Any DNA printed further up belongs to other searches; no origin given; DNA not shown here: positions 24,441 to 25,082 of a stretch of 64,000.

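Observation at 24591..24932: Orphan TrbC/VirB2-like pilin gene isolated between eno and the secretin cluster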

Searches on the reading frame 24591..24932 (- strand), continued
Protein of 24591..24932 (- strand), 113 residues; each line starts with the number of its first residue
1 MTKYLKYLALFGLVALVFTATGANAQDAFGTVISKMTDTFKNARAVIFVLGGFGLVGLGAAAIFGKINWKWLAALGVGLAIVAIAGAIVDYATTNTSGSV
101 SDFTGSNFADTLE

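Call 40: find_homologous_proteins(query=L019:12751-15180:+, max_evalue=1e-20)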
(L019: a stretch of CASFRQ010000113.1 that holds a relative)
Query L019:12751-15180:+ (809 aa): 706 proteins with E <= 1e-20 among 8000 candidates; the best 120 are listed.
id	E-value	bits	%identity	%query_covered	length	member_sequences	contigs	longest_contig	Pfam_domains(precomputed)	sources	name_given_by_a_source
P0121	0.0e+0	1826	97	100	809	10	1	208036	PF03135.20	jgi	jgi:type IV secretion system protein VirB4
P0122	0.0e+0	1587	83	99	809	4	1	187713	PF27097.1,PF03135.20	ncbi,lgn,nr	ncbi:MAG: hypothetical protein EOM53_01100 [Alphaproteobacteria bacterium]|nr:hypothetical protein [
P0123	0.0e+0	1427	74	100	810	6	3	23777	PF27097.1,PF03135.20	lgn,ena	-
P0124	0.0e+0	1424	74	100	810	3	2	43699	PF27097.1,PF03135.20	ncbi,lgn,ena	-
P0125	0.0e+0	1421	74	100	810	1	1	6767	PF27097.1,PF03135.20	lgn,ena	-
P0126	0.0e+0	1418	74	100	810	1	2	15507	PF27097.1,PF03135.20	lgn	-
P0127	0.0e+0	1387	72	99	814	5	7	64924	PF27097.1,PF03135.20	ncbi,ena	-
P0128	0.0e+0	1384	72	99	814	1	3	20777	PF27097.1,PF03135.20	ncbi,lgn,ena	-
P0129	0.0e+0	1384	71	100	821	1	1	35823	PF27097.1,PF03135.20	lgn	-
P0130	0.0e+0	1383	72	99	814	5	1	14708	PF27097.1,PF03135.20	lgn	-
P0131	0.0e+0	1381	72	99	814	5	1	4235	PF27097.1,PF03135.20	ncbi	-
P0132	0.0e+0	1375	72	99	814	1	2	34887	PF27097.1,PF03135.20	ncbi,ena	-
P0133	0.0e+0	1375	71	100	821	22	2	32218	PF27097.1,PF03135.20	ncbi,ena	-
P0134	0.0e+0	1374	71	100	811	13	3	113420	PF27097.1,PF03135.20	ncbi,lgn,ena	-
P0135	0.0e+0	1374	72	99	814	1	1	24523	PF27097.1,PF03135.20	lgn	-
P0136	0.0e+0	1368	71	100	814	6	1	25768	PF27097.1,PF03135.20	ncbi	-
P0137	0.0e+0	1368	71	99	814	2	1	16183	PF27097.1,PF03135.20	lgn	-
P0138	0.0e+0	1367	71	99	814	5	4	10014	PF27097.1,PF03135.20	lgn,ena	-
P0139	0.0e+0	1366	71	99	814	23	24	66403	PF27097.1,PF03135.20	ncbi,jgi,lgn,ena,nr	ncbi:MAG: hypothetical protein IJO11_07700 [Alphaproteobacteria bacterium]|nr:hypothetical protein [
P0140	0.0e+0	1364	71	100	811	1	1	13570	PF03135.20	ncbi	ncbi:MAG: hypothetical protein ACI4QM_01125 [Alphaproteobacteria bacterium]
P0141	0.0e+0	1364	71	99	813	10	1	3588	PF27097.1,PF03135.20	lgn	-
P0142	0.0e+0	1360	71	100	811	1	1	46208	PF19044.7,PF03135.20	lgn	-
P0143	0.0e+0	1359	71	100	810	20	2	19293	PF03135.20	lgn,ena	-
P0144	0.0e+0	1359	71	100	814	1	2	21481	PF27097.1,PF03135.20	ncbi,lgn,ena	-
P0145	0.0e+0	1359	71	100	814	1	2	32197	PF27097.1,PF03135.20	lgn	-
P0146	0.0e+0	1359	71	100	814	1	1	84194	PF27097.1,PF03135.20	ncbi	-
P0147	0.0e+0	1359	71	100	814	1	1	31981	PF27097.1,PF03135.20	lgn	-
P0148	0.0e+0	1358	71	100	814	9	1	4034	PF27097.1,PF03135.20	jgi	-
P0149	0.0e+0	1357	71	100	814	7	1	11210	PF27097.1,PF03135.20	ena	-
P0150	0.0e+0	1357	71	99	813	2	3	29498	PF03135.20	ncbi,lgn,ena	-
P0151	0.0e+0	1355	71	99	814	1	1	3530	PF27097.1,PF03135.20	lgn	-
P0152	0.0e+0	1355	72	100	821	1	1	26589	PF27097.1,PF03135.20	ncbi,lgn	-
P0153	0.0e+0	1355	70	100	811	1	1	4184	PF03135.20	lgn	-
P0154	0.0e+0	1355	71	100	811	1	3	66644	PF27097.1,PF03135.20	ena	-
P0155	0.0e+0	1354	71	99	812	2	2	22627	PF03135.20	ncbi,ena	-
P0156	0.0e+0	1354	71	100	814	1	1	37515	PF27097.1,PF03135.20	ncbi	-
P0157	0.0e+0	1353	71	100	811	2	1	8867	PF27097.1,PF03135.20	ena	-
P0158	0.0e+0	1352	71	100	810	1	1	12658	PF03135.20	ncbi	-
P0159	0.0e+0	1352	69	100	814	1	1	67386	PF03135.20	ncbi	-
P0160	0.0e+0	1352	70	100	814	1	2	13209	PF03135.20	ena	-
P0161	0.0e+0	1352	70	100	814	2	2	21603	PF27097.1,PF03135.20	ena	-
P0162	0.0e+0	1351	71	99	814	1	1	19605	PF27097.1,PF03135.20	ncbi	-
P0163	0.0e+0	1351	70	100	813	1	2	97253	PF03135.20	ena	-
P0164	0.0e+0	1351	70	100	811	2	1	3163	PF27097.1,PF03135.20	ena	-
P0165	0.0e+0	1351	71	100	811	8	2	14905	PF27097.1,PF03135.20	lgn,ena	-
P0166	0.0e+0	1350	70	100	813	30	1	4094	PF03135.20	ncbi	-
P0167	0.0e+0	1349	71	100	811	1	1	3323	PF03135.20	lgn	-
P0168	0.0e+0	1349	71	99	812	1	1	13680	PF27097.1,PF03135.20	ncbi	-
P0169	0.0e+0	1349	71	99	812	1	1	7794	PF27097.1,PF03135.20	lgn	-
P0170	0.0e+0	1349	69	100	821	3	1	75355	PF27097.1,PF03135.20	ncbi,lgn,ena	-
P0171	0.0e+0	1348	71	100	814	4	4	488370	PF27097.1,PF03135.20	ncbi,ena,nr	ncbi:MAG: hypothetical protein J6V53_02220 [Alphaproteobacteria bacterium]|nr:hypothetical protein [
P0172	0.0e+0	1348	71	99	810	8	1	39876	PF03135.20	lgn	-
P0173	0.0e+0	1348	70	100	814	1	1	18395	PF27097.1,PF03135.20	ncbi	-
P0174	0.0e+0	1348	70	100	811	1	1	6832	PF27097.1,PF03135.20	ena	-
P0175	0.0e+0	1347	71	99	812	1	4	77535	PF27097.1,PF03135.20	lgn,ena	-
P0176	0.0e+0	1346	71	100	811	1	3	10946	PF03135.20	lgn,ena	-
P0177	0.0e+0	1346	71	100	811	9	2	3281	PF03135.20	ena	-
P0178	0.0e+0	1346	70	99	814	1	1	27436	PF27097.1,PF03135.20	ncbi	-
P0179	0.0e+0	1345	70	100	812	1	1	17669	PF27097.1,PF03135.20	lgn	-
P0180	0.0e+0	1345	71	99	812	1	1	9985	PF27097.1,PF03135.20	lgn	-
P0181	0.0e+0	1345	70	99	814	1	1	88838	PF27097.1,PF03135.20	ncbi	-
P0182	0.0e+0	1344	71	100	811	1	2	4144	PF03135.20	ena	-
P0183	0.0e+0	1344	70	100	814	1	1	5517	PF27097.1,PF03135.20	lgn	-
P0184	0.0e+0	1344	70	100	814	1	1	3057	PF27097.1,PF03135.20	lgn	-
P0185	0.0e+0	1344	70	100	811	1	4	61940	PF03135.20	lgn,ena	-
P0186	0.0e+0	1344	71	100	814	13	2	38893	PF27097.1,PF03135.20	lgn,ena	-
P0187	0.0e+0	1344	71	100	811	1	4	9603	PF03135.20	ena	-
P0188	0.0e+0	1343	70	100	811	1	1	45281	PF03135.20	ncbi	-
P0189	0.0e+0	1343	70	100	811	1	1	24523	PF03135.20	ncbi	-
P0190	0.0e+0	1342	70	100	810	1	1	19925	PF03135.20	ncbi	-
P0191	0.0e+0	1342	71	100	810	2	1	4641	PF27097.1,PF03135.20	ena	-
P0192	0.0e+0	1342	70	100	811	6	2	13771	PF27097.1,PF03135.20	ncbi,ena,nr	ncbi:MAG: hypothetical protein J6P93_05875 [Alphaproteobacteria bacterium]|nr:hypothetical protein [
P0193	0.0e+0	1342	69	99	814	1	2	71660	PF27097.1,PF03135.20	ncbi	-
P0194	0.0e+0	1342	70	100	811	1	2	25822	PF03135.20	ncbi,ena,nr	ncbi:MAG: hypothetical protein IKY98_02460 [Alphaproteobacteria bacterium]|nr:hypothetical protein [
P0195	0.0e+0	1341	70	100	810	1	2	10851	PF03135.20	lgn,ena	-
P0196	0.0e+0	1340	70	100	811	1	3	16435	PF27097.1,PF03135.20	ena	-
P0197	0.0e+0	1339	70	100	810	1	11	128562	PF03135.20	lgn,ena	-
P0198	0.0e+0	1339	70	100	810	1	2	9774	PF03135.20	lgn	-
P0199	0.0e+0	1339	70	100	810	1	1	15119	PF03135.20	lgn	-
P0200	0.0e+0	1339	70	100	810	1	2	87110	PF03135.20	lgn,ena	-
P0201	0.0e+0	1339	70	100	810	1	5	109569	PF03135.20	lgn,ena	-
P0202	0.0e+0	1338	70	99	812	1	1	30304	PF03135.20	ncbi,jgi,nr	ncbi:MAG: hypothetical protein LBU87_05975 [Lactobacillales bacterium]|jgi:type IV secretion system 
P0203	0.0e+0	1338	70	100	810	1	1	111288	PF03135.20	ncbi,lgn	-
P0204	0.0e+0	1338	70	100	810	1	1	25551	PF03135.20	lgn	-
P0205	0.0e+0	1338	70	100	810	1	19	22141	PF03135.20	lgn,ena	-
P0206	0.0e+0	1338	70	100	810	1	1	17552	PF03135.20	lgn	-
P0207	0.0e+0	1337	70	99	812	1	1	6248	PF27097.1,PF03135.20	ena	-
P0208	0.0e+0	1337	70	100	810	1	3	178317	PF03135.20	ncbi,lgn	-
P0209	0.0e+0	1337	70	100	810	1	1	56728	PF03135.20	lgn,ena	-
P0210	0.0e+0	1337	70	100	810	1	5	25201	PF03135.20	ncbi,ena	-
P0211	0.0e+0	1336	70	100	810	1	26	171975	PF03135.20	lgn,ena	-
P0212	0.0e+0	1336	70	100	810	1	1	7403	PF03135.20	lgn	-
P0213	0.0e+0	1336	70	100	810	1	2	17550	PF03135.20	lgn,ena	-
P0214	0.0e+0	1336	70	99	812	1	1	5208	PF27097.1,PF03135.20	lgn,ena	-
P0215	0.0e+0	1336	70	99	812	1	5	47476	PF27097.1,PF03135.20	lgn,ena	-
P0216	0.0e+0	1336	70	100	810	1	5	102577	PF03135.20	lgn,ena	-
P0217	0.0e+0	1335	70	100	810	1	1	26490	PF03135.20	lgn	-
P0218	0.0e+0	1335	70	99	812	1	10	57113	PF27097.1,PF03135.20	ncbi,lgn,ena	-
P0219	0.0e+0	1334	69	100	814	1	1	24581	PF27097.1,PF03135.20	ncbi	-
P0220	0.0e+0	1334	70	100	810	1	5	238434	PF03135.20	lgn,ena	-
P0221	0.0e+0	1334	70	100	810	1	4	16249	PF03135.20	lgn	-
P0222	0.0e+0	1334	69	100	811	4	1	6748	PF03135.20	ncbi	ncbi:MAG: hypothetical protein ACI4RJ_04940 [Alphaproteobacteria bacterium]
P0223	0.0e+0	1334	70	100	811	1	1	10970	PF27097.1,PF03135.20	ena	-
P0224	0.0e+0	1332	70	100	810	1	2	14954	PF03135.20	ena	-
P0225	0.0e+0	1332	70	100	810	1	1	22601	PF03135.20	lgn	-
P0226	0.0e+0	1330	69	100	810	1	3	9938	PF27097.1,PF03135.20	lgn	-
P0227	0.0e+0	1330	70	99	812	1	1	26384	PF03135.20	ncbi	-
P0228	0.0e+0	1327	69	100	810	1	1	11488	PF27097.1,PF03135.20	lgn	-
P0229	0.0e+0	1325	69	99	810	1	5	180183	PF27097.1,PF03135.20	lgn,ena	-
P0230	0.0e+0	1325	69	99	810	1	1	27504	PF27097.1,PF03135.20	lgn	-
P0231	0.0e+0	1324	69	99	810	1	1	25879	PF27097.1,PF03135.20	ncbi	-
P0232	0.0e+0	1323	69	99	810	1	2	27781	PF27097.1,PF03135.20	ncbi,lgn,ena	-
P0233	0.0e+0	1323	69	99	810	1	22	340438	PF27097.1,PF03135.20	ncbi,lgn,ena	-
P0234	0.0e+0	1322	69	99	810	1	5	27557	PF27097.1,PF03135.20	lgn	-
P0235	0.0e+0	1322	69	99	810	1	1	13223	PF27097.1,PF03135.20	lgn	-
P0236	0.0e+0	1322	69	99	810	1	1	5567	PF27097.1,PF03135.20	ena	-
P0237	0.0e+0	1320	69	99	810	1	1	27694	PF27097.1,PF03135.20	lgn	-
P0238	0.0e+0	1320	69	99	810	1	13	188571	PF27097.1,PF03135.20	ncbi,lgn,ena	-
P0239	0.0e+0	1320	69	99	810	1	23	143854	PF27097.1,PF03135.20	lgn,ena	-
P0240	0.0e+0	1319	69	99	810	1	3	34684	PF27097.1,PF03135.20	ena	-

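Call 41: find_encoding_contigs(protein=P0218, flank=10000, max_places=4)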
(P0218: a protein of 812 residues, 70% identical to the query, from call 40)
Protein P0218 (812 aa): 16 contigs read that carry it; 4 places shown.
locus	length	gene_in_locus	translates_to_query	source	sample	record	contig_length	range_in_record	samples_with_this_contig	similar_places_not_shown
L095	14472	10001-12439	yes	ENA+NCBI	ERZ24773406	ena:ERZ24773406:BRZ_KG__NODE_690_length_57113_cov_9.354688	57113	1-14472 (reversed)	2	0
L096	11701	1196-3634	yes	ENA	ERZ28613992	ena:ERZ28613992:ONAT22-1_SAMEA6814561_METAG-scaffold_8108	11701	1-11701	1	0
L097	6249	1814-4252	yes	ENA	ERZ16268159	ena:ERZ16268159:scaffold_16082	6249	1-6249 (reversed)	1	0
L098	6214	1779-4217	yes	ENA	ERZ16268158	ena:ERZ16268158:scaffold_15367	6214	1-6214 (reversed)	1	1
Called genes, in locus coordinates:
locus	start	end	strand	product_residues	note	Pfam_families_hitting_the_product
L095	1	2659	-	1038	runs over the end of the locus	PF00133:tRNA-synt_1, PF09334:tRNA-synt_1g, PF08264:Anticodon_1, PF19302:DUF5915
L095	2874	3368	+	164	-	PF00691:OmpA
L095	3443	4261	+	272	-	PF13174:TPR_6 (faint), PF13428:TPR_14 (faint), PF13432:TPR_16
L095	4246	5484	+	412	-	PF01171:ATP_bind_3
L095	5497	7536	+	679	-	PF06480:FtsH_ext, PF07728:AAA_5 (faint), PF00004:AAA, PF17862:AAA_lid_3, PF01434:Peptidase_M41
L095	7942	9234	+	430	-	-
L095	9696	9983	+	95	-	-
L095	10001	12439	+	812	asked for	PF27097:VirB4_TrbE_N (weak), PF03135:CagE_TrbE_VirB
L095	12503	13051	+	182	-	PF00719:Pyrophosphatase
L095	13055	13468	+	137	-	PF01230:HIT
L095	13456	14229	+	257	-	PF02348:CTP_transf_3, PF12804:NTP_transf_3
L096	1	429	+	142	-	?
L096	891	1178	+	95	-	-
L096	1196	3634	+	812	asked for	PF27097:VirB4_TrbE_N (weak), PF03135:CagE_TrbE_VirB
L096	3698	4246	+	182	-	PF00719:Pyrophosphatase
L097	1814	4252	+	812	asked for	PF27097:VirB4_TrbE_N (weak), PF03135:CagE_TrbE_VirB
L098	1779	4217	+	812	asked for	PF27097:VirB4_TrbE_N (weak), PF03135:CagE_TrbE_VirB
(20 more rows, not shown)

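Call 43: find_encoding_contigs(protein=P0150, flank=10000, max_places=4)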
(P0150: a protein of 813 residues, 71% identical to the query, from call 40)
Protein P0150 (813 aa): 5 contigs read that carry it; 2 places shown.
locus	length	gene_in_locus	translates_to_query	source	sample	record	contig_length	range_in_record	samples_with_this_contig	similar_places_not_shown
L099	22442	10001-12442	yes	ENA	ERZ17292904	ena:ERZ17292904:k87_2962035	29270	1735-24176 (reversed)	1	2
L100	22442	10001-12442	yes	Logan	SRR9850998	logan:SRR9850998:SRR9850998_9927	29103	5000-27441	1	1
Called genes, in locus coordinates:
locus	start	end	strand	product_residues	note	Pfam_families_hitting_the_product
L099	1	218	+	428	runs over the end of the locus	PF03952:Enolase_N, PF00113:Enolase_C, PF13378:MR_MLE_C (faint)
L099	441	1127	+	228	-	-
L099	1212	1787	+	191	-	PF02525:Flavodoxin_2, PF03358:FMN_red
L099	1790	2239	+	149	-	PF00383:dCMP_cyt_deam_1, PF14437:MafB19-deam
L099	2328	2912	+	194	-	PF03167:UDG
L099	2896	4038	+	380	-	PF00149:Metallophos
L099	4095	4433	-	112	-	-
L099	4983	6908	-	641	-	PF02824:TGS, PF07973:tRNA_SAD, PF00587:tRNA-synt_2b, PF03129:HGTP_anticodon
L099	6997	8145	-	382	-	-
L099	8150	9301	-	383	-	-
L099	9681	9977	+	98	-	-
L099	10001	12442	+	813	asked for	PF03135:CagE_TrbE_VirB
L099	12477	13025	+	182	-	PF00719:Pyrophosphatase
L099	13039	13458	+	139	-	PF01230:HIT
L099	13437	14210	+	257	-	PF02348:CTP_transf_3, PF12804:NTP_transf_3 (weak)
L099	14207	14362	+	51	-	-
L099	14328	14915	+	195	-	-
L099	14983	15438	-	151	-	PF00359:PTS_EIIA_2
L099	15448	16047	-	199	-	PF02482:Ribosomal_S30AE, PF16321:Ribosom_S30AE_C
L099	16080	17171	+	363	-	PF04055:Radical_SAM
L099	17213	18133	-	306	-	PF00889:EF_TS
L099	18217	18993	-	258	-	PF00318:Ribosomal_S2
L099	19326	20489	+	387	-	PF23745:ANK_LRRK2 (faint), PF00023:Ank (faint), PF13606:Ank_3 (faint), PF12796:Ank_2 (weak), PF13637:Ank_4 (weak), PF12796:Ank_2 (weak), PF13857:Ank_5 (weak), PF12796:Ank_2 (weak)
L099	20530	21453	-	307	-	PF00890:FAD_binding_2 (faint), PF01134:GIDA (faint), PF01266:DAO (faint), PF03486:HI0933_like (faint), PF07992:Pyr_redox_2, PF12831:FAD_oxidored (faint), PF13738:Pyr_redox_3, PF00070:Pyr_redox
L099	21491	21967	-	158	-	PF03449:GreA_GreB_N, PF01272:GreA_GreB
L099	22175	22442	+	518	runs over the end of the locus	PF03060:NMO (weak)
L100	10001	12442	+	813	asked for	PF03135:CagE_TrbE_VirB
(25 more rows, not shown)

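Call 44: find_encoding_contigs(protein=P0128, flank=10000, max_places=4)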
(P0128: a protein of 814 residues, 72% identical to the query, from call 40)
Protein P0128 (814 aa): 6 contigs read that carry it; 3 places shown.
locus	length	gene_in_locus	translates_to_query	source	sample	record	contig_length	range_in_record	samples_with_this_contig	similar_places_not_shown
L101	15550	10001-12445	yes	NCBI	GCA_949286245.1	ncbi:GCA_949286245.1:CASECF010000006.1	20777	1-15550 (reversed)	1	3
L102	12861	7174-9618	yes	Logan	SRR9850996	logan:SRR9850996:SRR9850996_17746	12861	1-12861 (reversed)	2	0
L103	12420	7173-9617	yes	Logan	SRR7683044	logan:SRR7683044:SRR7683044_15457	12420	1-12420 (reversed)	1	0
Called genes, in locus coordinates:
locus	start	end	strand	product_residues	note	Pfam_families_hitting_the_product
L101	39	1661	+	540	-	PF00990:GGDEF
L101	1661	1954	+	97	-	PF04977:DivIC (weak)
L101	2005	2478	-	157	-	-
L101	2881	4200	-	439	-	PF07690:MFS_1, PF13000:Acatn, PF07690:MFS_1 (weak)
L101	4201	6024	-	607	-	PF00009:GTP_EFTU, PF01926:MMR_HSR1 (faint), PF22042:EF-G_D2, PF03144:GTP_EFTU_D2, PF00679:EFG_C, PF21018:BipA_C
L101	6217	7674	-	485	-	PF02934:GatB_N, PF02637:GatB_Yqey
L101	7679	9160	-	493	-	PF01425:Amidase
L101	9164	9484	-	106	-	PF02686:GatC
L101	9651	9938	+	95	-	-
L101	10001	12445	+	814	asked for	PF27097:VirB4_TrbE_N (faint), PF03135:CagE_TrbE_VirB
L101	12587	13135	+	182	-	PF00719:Pyrophosphatase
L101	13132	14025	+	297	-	PF00702:Hydrolase, PF13344:Hydrolase_6, PF13419:HAD_2 (weak), PF13242:Hydrolase_like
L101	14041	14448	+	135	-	PF01230:HIT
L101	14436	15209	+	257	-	PF02348:CTP_transf_3, PF12804:NTP_transf_3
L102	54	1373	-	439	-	PF07690:MFS_1, PF13000:Acatn, PF07690:MFS_1 (weak)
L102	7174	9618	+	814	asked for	PF27097:VirB4_TrbE_N (faint), PF03135:CagE_TrbE_VirB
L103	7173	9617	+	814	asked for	PF27097:VirB4_TrbE_N (faint), PF03135:CagE_TrbE_VirB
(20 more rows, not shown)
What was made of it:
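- On TrbC/VirB2 pilin family (PF04956): Sister genomes have virB3-virB4 elsewhere (calls 41, 44).
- On Rickettsiales rvh T4SS: virB2 sits beside the T4bP cluster. virB3-virB4 sit beside ppa (calls 41, 43, 44).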

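Call 46: search_protein_families(library=ncbifam, proteins=[L053:11124-13556:+, L053:10844-11134:+, L053:13643-15529:+, L053:15544-16323:+, L053:16320-17516:+, L059:10494-11279:+, L059:11333-15667:+, L059:18567-20177:+, L095:7942-9234:+, L099:8150-9301:-], max_evalue=0.1)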
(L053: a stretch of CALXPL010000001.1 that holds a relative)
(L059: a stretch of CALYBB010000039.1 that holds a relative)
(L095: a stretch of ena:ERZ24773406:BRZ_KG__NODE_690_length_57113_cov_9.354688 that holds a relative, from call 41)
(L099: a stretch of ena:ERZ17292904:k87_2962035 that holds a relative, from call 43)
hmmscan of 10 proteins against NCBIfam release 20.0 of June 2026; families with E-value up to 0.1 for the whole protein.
L053:11124-13556:+ (810 aa): 27 families (the best 25 are shown)
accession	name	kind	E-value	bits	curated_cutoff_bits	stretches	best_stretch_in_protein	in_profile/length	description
TIGR00929.1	VirB4_CagE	subfamily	2.6e-112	376.5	643.1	2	172-800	156-780/792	VirB4 family type IV secretion/conjugal transfer ATPase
NF010473.0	PRK13898.1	equivalog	6.1e-64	216.4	1050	1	231-801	228-787/801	type IV secretion system ATPase VirB4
NF010427.0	PRK13853.1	equivalog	1.3e-49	168.9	957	1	264-801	239-773/789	type IV secretion system protein VirB4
NF010447.0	PRK13873.1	equivalog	7.1e-41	140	1020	2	434-808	421-790/815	conjugal transfer protein TrbE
NF010404.0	PRK13830.1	subfamily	8.4e-28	96.6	810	1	430-730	432-733/818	conjugal transfer protein TrbE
NF010466.0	PRK13891.1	subfamily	1.4e-27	96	1322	1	438-739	473-777/852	conjugal transfer protein TrbE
TIGR02746.1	TraC-F-type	equivalog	2.2e-12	45.7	567.05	1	461-693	434-682/800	type IV secretion system protein TraC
NF045971.1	conju_CD1110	equivalog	4.9e-07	28.4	325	1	55-684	2-657/752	VirB4-like conjugal transfer ATPase, CD1110 family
NF045975.1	VirB4_plasma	equivalog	1.8e-06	25.9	590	1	230-529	293-585/894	Mbov_0397 family ICE element conjugal transfer ATPase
TIGR03783.1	Bac_Flav_CT_G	subfamily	0.00036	18.5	261.55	1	551-675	561-687/829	TraG family conjugative transposon ATPase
TIGR03743.1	SXT_TraD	subfamily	0.0023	16.5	366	1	453-492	171-209/636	conjugative transfer system coupling protein TraD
TIGR03744.1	traC_PFL_4706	equivalog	0.0045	14.9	520.6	1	342-492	357-509/892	conjugative transfer ATPase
NF041017.1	DNA_import_CedB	equivalog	0.0065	15.1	700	1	456-494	274-312/590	DNA import protein CedB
NF002981.0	PRK03695.1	equivalog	0.0074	15.7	281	1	456-488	25-57/253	vitamin B12 ABC transporter ATP-binding protein BtuD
NF010068.0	PRK13548.1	equivalog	0.021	13.9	261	1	460-488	34-63/261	heme ABC transporter ATP-binding protein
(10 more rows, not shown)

L053:10844-11134:+ (96 aa): 0 families

L053:13643-15529:+ (628 aa): 2 families
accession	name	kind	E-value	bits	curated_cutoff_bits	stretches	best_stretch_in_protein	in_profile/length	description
TIGR02794.1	tolA_full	equivalog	0.0014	18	59.45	1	80-277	155-346/362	cell envelope integrity protein TolA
TIGR04527.1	mycoplas_twoTM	subfamily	0.006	16.3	125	1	60-199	46-184/248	MG_279/MG_280 family protein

L053:15544-16323:+ (259 aa): 0 families

L053:16320-17516:+ (398 aa): 3 families
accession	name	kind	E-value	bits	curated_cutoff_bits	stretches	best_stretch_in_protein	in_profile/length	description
TIGR02168.1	SMC_prok_B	equivalog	0.0046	14.7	567.35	1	110-345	710-943/1181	chromosome segregation protein SMC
NF041035.1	Rad50_Halo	equivalog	0.0055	15.1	1000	1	83-265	178-357/883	DNA double-strand break repair ATPase Rad50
NF045780.1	TrlF_fam_ATP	equivalog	0.05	12.3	350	1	97-353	456-717/944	TrlF family AAA-like ATPase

L059:10494-11279:+ (261 aa): 1 family
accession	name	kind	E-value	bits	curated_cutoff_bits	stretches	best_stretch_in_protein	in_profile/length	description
NF041599.1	reg_PtrA_PA2808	domain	0.064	13.2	31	0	6-27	2-22/46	co-regulatory protein PtrA N-terminal domain-containing protein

L059:11333-15667:+ (1444 aa): 2 families
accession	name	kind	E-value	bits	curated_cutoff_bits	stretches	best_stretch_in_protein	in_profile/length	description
TIGR02168.1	SMC_prok_B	equivalog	3e-05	22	567.35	3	38-341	692-991/1181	chromosome segregation protein SMC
NF045487.1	ASRP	equivalog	0.00073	18.3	300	2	124-299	128-295/593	archaea-specific SMC-related protein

L059:18567-20177:+ (536 aa): 19 families
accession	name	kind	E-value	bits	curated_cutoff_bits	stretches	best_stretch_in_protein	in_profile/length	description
NF045487.1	ASRP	equivalog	4.8e-06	25.5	300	1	54-204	122-269/593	archaea-specific SMC-related protein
NF003034.1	PRK03918.1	equivalog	0.00024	19.2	700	1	62-178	174-289/878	DNA double-strand break repair ATPase Rad50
NF047515.1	SpiroCoCo_C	equivalog_domain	0.00027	20.2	125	1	53-232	107-286/313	SpiroCoCo family coiled-coil protein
TIGR02169.1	SMC_prok_A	equivalog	0.00089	17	729.4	1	58-252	229-414/1165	chromosome segregation protein SMC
NF053563.1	Rkd4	equivalog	0.0012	17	860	1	66-172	304-408/747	arcadin-4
NF041034.1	Rad50_Sulf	equivalog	0.0036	15.2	1000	1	75-182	178-284/872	DNA double-strand break repair ATPase Rad50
NF045604.1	cas_Cas12e_CasX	equivalog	0.0037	15.6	200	1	75-179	97-195/886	type V CRISPR RNA-guided endonuclease Cas12e/CasX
NF033917.0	antiphage_ZorA_4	subfamily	0.0048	15.9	500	1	57-206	178-320/413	anti-phage ZorAB system protein ZorA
NF047516.1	LA_3659_fam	equivalog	0.0049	16.5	36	1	53-188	75-216/221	LA_3659 family protein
NF047514.1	SpiroCoCo_N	equivalog_domain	0.0049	16.5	75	1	53-188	75-216/221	SpiroCoCo family coiled-coil protein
TIGR04527.1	mycoplas_twoTM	subfamily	0.0075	16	125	1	79-205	63-168/248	MG_279/MG_280 family protein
NF041751.2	sbcc_Staph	equivalog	0.008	14.2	920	1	59-190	307-456/1007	exonuclease subunit SbcC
NF043058.1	T4SS_LegC2C7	subfamily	0.015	14.3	350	1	57-196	118-254/348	LegC2/C7 family Dot/Icm T4SS effector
NF041120.1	RqcH_arch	equivalog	0.016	14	400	1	82-184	279-372/645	ribosome rescue protein RqcH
TIGR04523.1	Mplasa_alph_rch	subfamily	0.017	13.1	270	1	62-176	563-673/745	helix-rich protein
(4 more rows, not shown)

L095:7942-9234:+ (430 aa): 0 families

L099:8150-9301:- (383 aa): 2 families
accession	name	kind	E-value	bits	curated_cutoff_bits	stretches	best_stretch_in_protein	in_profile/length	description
NF046012.1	adhes_ESA_00282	equivalog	0.037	13.8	100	0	220-259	57-98/167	ESA_00282 family adhesion-associated protein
NF040563.1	guided_IscB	equivalog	0.094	11.8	175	0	273-307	204-238/314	RNA-guided endonuclease IscB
